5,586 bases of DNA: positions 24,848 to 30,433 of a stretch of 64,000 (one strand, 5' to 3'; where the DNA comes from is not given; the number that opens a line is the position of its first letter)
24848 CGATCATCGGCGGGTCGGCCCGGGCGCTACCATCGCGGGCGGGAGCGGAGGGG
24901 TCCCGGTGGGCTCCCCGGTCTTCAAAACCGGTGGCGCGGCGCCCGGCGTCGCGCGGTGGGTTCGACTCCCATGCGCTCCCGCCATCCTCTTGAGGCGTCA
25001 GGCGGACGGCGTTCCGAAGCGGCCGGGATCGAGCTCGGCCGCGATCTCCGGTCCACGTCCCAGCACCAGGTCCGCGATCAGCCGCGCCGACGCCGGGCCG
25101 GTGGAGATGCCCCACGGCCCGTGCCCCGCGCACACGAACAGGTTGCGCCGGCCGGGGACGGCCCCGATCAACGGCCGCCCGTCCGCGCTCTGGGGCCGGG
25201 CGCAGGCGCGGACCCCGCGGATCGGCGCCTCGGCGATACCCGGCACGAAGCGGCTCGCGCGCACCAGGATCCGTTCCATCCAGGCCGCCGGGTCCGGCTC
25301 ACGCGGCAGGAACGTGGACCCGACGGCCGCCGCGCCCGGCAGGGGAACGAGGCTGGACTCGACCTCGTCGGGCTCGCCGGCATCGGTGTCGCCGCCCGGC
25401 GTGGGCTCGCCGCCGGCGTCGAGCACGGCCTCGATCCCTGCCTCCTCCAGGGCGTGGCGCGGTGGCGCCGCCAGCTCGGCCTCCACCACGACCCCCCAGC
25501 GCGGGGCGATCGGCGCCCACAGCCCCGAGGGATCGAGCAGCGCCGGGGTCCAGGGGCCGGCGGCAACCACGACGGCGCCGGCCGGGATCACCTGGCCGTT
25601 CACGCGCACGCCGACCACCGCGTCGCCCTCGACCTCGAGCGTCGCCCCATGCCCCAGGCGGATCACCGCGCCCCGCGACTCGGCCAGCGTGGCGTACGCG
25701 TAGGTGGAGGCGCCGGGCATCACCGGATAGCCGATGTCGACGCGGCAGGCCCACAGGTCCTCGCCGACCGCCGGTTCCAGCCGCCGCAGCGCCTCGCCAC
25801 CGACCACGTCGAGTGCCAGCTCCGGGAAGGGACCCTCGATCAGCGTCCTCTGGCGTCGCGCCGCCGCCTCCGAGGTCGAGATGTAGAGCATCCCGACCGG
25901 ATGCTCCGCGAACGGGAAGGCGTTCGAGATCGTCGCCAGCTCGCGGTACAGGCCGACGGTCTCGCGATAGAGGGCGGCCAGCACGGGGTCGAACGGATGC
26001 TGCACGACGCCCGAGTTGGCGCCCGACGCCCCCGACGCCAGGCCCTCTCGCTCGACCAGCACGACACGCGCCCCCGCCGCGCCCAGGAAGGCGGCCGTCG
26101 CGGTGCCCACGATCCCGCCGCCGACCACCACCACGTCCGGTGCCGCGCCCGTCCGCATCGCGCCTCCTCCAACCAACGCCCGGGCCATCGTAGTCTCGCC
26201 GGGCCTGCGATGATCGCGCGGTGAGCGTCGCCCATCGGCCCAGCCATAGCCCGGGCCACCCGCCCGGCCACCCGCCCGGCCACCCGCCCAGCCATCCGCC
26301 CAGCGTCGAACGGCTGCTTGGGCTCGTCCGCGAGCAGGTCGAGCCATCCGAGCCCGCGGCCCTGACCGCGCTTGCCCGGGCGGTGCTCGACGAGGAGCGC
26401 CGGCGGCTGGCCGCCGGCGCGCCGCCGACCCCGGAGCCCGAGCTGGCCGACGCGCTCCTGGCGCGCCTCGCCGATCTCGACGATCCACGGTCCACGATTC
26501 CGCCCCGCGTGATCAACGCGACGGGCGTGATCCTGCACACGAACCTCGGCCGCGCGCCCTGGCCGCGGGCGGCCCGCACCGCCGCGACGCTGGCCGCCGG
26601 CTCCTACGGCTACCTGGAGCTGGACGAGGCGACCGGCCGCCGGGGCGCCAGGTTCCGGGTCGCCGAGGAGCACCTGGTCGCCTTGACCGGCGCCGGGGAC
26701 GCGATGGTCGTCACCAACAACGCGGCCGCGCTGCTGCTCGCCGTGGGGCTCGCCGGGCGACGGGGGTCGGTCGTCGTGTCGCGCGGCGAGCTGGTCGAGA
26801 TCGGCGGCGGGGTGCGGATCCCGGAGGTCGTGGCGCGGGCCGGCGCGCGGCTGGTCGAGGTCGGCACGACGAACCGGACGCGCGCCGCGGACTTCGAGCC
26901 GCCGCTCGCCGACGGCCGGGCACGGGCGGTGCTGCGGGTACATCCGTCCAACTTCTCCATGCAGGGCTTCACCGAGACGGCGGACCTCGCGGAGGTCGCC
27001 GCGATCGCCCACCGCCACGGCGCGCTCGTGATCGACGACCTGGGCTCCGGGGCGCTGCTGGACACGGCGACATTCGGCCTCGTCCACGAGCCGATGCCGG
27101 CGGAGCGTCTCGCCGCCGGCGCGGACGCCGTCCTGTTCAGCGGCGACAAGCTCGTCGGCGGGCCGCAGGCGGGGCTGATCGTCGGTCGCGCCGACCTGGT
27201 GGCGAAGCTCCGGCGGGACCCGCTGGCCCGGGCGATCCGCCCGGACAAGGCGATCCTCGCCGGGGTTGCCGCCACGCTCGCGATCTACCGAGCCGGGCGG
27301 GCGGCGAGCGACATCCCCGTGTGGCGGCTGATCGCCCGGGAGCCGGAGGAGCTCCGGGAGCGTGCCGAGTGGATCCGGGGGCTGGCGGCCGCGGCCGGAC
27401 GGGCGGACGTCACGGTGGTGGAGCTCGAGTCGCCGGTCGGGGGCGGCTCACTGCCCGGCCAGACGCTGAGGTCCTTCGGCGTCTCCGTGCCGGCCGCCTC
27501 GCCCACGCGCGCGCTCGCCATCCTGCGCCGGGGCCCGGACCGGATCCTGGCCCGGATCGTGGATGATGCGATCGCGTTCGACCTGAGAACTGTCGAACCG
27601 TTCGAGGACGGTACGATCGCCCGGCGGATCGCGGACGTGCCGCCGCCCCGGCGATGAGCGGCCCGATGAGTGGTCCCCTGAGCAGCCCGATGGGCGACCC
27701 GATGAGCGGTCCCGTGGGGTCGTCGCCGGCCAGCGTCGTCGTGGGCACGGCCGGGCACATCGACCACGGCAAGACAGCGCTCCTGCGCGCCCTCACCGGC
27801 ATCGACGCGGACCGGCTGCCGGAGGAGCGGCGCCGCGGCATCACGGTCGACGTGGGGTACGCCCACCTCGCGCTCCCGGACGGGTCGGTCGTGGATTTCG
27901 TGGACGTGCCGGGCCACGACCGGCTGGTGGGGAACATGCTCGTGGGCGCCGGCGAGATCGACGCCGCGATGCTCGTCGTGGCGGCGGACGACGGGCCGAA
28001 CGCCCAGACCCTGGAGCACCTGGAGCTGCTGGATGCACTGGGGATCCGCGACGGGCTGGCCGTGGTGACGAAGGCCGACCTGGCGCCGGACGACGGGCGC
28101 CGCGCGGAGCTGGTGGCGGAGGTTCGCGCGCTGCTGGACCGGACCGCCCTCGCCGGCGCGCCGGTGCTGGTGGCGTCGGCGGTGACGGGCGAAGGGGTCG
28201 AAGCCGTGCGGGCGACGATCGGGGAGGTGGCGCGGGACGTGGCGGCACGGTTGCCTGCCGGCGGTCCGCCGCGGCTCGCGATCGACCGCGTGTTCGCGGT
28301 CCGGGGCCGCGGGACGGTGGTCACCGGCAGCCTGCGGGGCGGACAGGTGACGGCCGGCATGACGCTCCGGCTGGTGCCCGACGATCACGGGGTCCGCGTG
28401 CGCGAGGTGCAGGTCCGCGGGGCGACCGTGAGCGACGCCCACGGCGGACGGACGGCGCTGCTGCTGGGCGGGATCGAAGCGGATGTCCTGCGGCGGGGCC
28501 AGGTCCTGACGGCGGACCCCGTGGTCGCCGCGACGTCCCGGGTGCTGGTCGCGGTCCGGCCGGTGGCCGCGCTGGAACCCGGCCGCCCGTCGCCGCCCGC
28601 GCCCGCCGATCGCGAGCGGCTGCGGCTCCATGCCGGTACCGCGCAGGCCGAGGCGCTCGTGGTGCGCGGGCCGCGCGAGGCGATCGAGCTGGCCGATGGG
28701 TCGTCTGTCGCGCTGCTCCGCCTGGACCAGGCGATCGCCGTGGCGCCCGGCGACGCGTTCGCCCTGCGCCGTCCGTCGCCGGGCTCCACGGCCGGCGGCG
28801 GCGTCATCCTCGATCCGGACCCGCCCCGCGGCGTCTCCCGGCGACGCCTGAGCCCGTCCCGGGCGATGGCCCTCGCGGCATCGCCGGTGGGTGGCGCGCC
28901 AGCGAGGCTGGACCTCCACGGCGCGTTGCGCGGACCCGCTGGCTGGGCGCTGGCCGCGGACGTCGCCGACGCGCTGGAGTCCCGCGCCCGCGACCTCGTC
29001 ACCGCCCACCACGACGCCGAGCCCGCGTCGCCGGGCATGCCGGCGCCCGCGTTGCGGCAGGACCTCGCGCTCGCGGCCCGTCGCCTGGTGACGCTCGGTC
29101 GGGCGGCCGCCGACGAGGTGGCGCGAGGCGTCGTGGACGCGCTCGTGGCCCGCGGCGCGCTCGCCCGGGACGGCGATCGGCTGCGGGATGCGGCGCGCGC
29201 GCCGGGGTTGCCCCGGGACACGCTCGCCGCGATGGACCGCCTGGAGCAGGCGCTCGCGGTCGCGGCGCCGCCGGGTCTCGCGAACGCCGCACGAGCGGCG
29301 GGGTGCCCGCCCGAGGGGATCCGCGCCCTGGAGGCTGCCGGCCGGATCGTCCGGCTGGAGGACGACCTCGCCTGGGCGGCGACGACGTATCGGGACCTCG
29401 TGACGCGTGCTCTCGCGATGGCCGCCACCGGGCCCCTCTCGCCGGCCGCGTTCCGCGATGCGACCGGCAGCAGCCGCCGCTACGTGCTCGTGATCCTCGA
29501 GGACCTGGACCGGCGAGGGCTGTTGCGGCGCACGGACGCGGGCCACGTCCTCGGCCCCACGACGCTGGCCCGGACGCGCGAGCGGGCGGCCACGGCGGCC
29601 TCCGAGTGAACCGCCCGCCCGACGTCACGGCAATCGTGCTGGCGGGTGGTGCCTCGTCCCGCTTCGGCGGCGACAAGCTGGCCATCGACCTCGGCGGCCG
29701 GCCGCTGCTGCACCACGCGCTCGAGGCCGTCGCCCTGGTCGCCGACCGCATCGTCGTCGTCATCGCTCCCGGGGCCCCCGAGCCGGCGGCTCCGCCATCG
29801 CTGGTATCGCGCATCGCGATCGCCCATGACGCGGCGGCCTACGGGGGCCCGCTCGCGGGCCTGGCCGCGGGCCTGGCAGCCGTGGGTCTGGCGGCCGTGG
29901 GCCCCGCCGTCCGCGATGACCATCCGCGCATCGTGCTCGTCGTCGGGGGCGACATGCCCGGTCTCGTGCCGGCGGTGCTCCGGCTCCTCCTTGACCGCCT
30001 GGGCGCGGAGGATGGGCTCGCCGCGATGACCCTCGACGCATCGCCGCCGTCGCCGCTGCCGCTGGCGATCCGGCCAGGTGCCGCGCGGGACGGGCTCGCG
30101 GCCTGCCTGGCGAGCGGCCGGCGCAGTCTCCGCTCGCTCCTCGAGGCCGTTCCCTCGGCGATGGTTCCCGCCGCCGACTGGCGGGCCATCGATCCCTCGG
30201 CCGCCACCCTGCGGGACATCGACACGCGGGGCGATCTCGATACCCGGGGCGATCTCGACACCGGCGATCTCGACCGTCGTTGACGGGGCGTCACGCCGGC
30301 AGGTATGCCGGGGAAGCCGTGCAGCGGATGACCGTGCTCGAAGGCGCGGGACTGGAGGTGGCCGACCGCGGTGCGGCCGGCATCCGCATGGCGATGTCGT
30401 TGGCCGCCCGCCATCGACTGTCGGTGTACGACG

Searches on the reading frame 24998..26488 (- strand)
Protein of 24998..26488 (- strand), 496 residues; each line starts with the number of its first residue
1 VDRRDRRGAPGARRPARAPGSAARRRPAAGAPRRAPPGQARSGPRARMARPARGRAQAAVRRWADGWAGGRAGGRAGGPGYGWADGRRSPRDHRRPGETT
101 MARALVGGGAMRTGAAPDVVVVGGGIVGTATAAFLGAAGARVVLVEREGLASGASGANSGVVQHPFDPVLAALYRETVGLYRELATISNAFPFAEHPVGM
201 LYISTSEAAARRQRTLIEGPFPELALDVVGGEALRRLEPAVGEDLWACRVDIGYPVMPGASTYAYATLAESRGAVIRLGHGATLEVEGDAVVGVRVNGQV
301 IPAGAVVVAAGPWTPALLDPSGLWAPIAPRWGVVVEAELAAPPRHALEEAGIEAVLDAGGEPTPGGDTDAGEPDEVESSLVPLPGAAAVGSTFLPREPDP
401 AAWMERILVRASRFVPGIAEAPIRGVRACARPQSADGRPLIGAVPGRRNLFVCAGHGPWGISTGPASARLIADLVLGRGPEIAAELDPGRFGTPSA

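Call 9: search_protein_families(library=pfam, proteins=[window:24998-26488:-])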
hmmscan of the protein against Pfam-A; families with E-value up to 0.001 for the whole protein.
window:24998-26488:- (496 aa): 6 families
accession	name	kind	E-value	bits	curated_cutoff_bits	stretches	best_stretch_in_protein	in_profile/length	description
PF01266.30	DAO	-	1.9e-45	156.4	27.9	1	118-474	1-353/353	FAD dependent oxidoreductase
PF07992.20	Pyr_redox_2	-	5.9e-06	26.3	26.1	1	103-148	128-174/291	Pyridine nucleotide-disulphide oxidoreductase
PF00890.30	FAD_binding_2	-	6.1e-06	26.1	20.4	1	118-169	1-52/414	FAD binding domain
PF12831.13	FAD_oxidored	-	0.00013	21.8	27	1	118-156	1-39/416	FAD dependent oxidoreductase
PF13450.12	NAD_binding_8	-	0.00035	21.2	21.9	0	121-154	1-34/68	NAD(P)-binding Rossmann-like domain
PF01494.25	FAD_binding_3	-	0.00043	20.1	22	1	118-152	3-37/349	FAD binding domain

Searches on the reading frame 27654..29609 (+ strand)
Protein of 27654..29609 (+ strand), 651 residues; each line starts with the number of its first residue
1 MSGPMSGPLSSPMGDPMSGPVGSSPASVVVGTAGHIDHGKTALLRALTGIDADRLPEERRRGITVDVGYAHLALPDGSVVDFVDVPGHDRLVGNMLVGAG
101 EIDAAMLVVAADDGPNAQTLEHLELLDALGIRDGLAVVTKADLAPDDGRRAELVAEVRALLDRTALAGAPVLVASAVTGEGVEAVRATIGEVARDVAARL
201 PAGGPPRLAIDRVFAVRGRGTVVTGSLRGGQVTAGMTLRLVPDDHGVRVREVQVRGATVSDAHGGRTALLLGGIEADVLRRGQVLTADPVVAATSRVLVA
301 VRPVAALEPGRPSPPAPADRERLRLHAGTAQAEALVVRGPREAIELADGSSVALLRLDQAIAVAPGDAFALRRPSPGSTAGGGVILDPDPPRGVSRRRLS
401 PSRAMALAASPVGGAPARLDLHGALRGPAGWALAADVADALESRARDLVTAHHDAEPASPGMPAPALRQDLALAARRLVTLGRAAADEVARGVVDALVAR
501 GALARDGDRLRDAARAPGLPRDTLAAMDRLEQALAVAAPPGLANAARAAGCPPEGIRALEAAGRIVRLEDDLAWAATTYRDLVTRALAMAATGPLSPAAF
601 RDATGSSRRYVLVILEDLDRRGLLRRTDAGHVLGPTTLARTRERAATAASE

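Call 9: search_protein_families(library=pfam, proteins=[window:27654-29609:+])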
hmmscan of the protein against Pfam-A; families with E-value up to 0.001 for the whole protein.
window:27654-29609:+ (651 aa): 4 families
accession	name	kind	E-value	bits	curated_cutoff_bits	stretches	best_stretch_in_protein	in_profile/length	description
PF00009.33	GTP_EFTU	-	2.8e-28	99.2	26.5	1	29-189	5-182/188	Elongation factor Tu GTP binding domain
PF09107.17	SelB-wing_3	-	9.9e-13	47.8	23.2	1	590-633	4-47/47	Elongation factor SelB, winged helix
PF25461.1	Beta-barrel_SelB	-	3.1e-05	24.6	27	1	323-392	20-80/80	Selenocysteine-specific elongation factor, beta-barrel domain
PF01926.29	MMR_HSR1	-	9.2e-05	23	21.9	1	30-125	2-99/113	50S ribosome-binding GTPase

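Call 25: search_protein_families(library=ncbifam, proteins=[window:27654-29609:+], max_evalue=0.00001)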
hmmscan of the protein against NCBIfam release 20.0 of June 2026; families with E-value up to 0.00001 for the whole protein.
window:27654-29609:+ (651 aa): 17 families
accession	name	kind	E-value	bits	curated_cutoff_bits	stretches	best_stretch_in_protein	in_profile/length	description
TIGR00475.1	selB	equivalog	4e-84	283.3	242.25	1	28-397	1-345/581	selenocysteine-specific translation elongation factor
NF009373.0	PRK12736.1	subfamily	2.3e-38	132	452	1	27-385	12-389/394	elongation factor Tu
NF000766.0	PRK00049.1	subfamily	3e-36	125.1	449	1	27-385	12-391/396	elongation factor Tu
NF009372.0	PRK12735.1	subfamily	3.6e-36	124.8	479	1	27-385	12-391/396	elongation factor Tu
TIGR00485.1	EF-Tu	equivalog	1.6e-35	122.6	522.4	1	27-385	12-389/394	elongation factor Tu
NF003077.0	PRK04000.1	equivalog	1e-34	120.4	315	2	80-235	87-239/412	translation initiation factor IF-2 subunit gamma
TIGR03680.1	eif2g_arch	equivalog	2.4e-34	119.2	514.5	2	80-235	83-244/407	translation initiation factor IF-2 subunit gamma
NF008969.0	PRK12317.1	subfamily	3.8e-31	108.1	502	1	53-299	61-326/426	elongation factor 1-alpha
TIGR00483.1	EF-1_alpha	equivalog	2.5e-20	72.4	540.1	1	52-285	60-308/427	translation elongation factor EF-1 subunit alpha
TIGR02034.1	CysN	subfamily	6.3e-15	55.1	336.1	1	53-293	56-305/406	sulfate adenylyltransferase, large subunit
TIGR00487.1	IF-2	equivalog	1.4e-14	53.8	424.4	1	28-130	88-187/587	translation initiation factor IF-2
NF004035.0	PRK05506.1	subfamily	2.4e-14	52.5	715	1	53-286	80-321/632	bifunctional sulfate adenylyltransferase subunit 1/adenylylsulfate kinase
NF003478.0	PRK05124.1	equivalog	2.6e-12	46.1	590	1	53-185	83-215/475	sulfate adenylyltransferase subunit CysN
TIGR00231.1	small_GTP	domain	1.7e-08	34.4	42.5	1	28-185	4-158/164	GTP-binding protein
TIGR01393.1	lepA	equivalog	2e-07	29.7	533.9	1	35-260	11-244/595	translation elongation factor 4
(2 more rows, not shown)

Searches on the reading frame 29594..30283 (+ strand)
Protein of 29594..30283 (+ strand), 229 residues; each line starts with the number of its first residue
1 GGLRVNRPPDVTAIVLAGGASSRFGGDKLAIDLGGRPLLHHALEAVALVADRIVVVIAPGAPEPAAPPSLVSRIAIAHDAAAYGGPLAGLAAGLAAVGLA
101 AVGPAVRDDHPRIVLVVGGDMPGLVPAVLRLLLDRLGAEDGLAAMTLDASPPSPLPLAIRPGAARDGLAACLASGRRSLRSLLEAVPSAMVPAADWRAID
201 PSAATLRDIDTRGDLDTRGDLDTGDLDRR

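Call 42: search_protein_families(library=pfam, proteins=[window:29594-30283:+], max_evalue=0.01)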
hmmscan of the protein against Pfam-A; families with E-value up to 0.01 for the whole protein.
window:29594-30283:+ (229 aa): 3 families
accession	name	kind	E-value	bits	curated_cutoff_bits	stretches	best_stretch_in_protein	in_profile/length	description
PF12804.13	NTP_transf_3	-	3.2e-26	92.9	27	1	13-185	1-156/160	MobA-like NTP transferase domain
PF02348.25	CTP_transf_3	-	0.0034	17.7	22.6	1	13-55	2-45/217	Cytidylyltransferase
PF01128.25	IspD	-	0.0037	17.5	27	1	11-61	1-55/221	2-C-methyl-D-erythritol 4-phosphate cytidylyltransferase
